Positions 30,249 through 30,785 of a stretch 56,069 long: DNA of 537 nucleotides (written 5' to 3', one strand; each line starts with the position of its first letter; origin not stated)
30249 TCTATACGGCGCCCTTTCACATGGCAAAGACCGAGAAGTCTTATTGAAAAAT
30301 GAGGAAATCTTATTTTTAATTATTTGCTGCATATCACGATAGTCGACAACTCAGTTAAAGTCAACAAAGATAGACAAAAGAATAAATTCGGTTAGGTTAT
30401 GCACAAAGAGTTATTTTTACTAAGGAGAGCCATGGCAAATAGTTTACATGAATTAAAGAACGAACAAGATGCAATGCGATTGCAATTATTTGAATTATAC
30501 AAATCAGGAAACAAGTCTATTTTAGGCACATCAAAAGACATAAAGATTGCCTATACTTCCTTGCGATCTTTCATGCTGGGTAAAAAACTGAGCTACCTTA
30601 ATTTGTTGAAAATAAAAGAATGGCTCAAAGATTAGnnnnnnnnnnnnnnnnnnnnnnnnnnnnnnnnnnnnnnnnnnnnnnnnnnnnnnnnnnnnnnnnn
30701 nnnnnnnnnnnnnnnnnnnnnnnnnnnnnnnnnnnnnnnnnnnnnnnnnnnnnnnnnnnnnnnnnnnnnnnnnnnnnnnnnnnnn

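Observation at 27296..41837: Diverged inverted segmental duplication (two about 3.3-kb arms) bracketing an about 8-kb cargo segment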

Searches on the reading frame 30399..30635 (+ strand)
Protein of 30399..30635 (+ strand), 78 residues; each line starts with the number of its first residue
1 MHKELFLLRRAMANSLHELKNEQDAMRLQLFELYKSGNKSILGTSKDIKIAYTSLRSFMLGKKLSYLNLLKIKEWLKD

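Call 7: search_protein_families(library=pfam, proteins=[window:30399-30635:+], max_evalue=1)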
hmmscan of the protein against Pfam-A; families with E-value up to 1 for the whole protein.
window:30399-30635:+ (78 aa): 1 family
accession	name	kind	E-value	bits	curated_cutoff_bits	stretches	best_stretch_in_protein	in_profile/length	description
PF08606.16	Prp19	-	0.13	12.7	22.7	1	13-36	6-29/68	Prp19/Pso4-like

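Call 26: search_protein_families(library=ncbifam, proteins=[window:30432-30635:+], max_evalue=1)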
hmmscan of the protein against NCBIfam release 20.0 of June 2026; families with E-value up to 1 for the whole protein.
window:30432-30635:+ (67 aa): 0 families

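Call 27: search_protein_families(library=phrogs, proteins=[window:30432-30635:+], max_evalue=0.1)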
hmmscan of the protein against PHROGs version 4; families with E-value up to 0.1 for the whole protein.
window:30432-30635:+ (67 aa): 0 families

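Call 32: search_solved_structures(query=window:30432-30635:+, max_evalue=10)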
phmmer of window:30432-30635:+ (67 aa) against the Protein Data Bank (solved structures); distinct sequences matched with E-value up to 10: 0.

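Call 84: search_solved_structures(query=A10, max_evalue=10, show_alignments=2)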
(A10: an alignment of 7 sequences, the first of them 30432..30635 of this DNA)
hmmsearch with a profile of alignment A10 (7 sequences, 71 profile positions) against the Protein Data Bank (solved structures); distinct sequences matched with E-value up to 10: 5.
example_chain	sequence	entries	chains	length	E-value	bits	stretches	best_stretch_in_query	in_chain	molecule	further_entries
9qvj_A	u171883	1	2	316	0.21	14.8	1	3-34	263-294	Butirosin biosynthesis protein H N-terminal domain-containing protein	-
9qvk_A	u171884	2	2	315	0.22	14.7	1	3-34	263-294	Butirosin biosynthesis protein H N-terminal domain-containing protein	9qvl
9qvs_A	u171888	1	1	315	0.22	14.7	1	3-34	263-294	Butirosin biosynthesis protein H N-terminal domain-containing protein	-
9qvo_A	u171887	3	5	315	0.22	14.7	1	3-34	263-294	Butirosin biosynthesis protein H N-terminal domain-containing protein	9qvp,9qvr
9quz_A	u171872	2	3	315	0.22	14.7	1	3-34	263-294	Butirosin biosynthesis protein H N-terminal domain-containing protein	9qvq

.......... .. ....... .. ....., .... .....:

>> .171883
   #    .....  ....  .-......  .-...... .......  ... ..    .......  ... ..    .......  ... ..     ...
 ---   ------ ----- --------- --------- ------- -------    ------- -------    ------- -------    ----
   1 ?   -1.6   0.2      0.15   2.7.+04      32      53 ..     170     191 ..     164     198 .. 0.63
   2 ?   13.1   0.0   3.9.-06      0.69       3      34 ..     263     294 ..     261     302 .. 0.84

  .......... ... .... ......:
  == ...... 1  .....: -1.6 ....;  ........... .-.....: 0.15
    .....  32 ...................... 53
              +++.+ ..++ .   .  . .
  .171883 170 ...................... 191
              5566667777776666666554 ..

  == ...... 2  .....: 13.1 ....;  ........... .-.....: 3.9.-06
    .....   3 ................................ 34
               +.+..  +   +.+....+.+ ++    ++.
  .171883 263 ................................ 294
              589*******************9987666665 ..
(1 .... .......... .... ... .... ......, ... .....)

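Call 85: search_protein_families(library=pfam, alignment_id=A10, max_evalue=10)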
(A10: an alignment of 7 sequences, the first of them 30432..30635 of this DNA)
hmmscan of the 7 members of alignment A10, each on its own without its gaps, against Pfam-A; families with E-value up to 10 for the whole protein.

A. member 1, window:30432-30635:+ (67 aa): 0 families

B. families by the number of members that match (of 7 scanned): 2 families
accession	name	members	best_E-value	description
PF07453.19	NUMOD1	1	0.03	NUMOD1 domain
PF17632.7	DUF5513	1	0.12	Family of unknown function (DUF5513)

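Call 95: find_related_loci(query=A10, collection=viral_contigs, flank=8000)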
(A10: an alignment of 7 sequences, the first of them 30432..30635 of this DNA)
Query A10 (67 aa) in viral_contigs; peptide patterns used: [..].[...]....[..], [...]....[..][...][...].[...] (x = any residue, [..] = any of these).
76 stretches matched a pattern, but none encodes a relative of the query by tblastn (E <= 1e-3).

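Call 107: find_related_loci(query=A10, collection=genome_contigs, flank=8000)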
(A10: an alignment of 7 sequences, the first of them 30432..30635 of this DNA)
Query A10 (67 aa) in genome_contigs; peptide patterns used: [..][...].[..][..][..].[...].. (x = any residue, [..] = any of these).
9 stretches matched a pattern, but none encodes a relative of the query by tblastn (E <= 1e-3).

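Call 108: find_related_loci(query=A10, collection=metagenome_contigs, flank=6000)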
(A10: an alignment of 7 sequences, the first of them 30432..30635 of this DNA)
Query A10 (67 aa) in metagenome_contigs; peptide patterns used: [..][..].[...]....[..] (x = any residue, [..] = any of these).
58 stretches matched a pattern; 5 encode a relative of the query (tblastn E <= 1e-3); 5 distinct loci.
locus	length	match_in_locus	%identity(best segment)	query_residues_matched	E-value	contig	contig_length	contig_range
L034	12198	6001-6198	77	1-66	4e-31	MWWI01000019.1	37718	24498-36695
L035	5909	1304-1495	75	4-67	2e-28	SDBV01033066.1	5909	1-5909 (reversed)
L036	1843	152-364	58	1-67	5e-22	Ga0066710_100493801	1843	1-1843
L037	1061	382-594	54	1-67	9e-21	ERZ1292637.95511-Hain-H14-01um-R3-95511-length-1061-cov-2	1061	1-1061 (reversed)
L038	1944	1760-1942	59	1-61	2e-20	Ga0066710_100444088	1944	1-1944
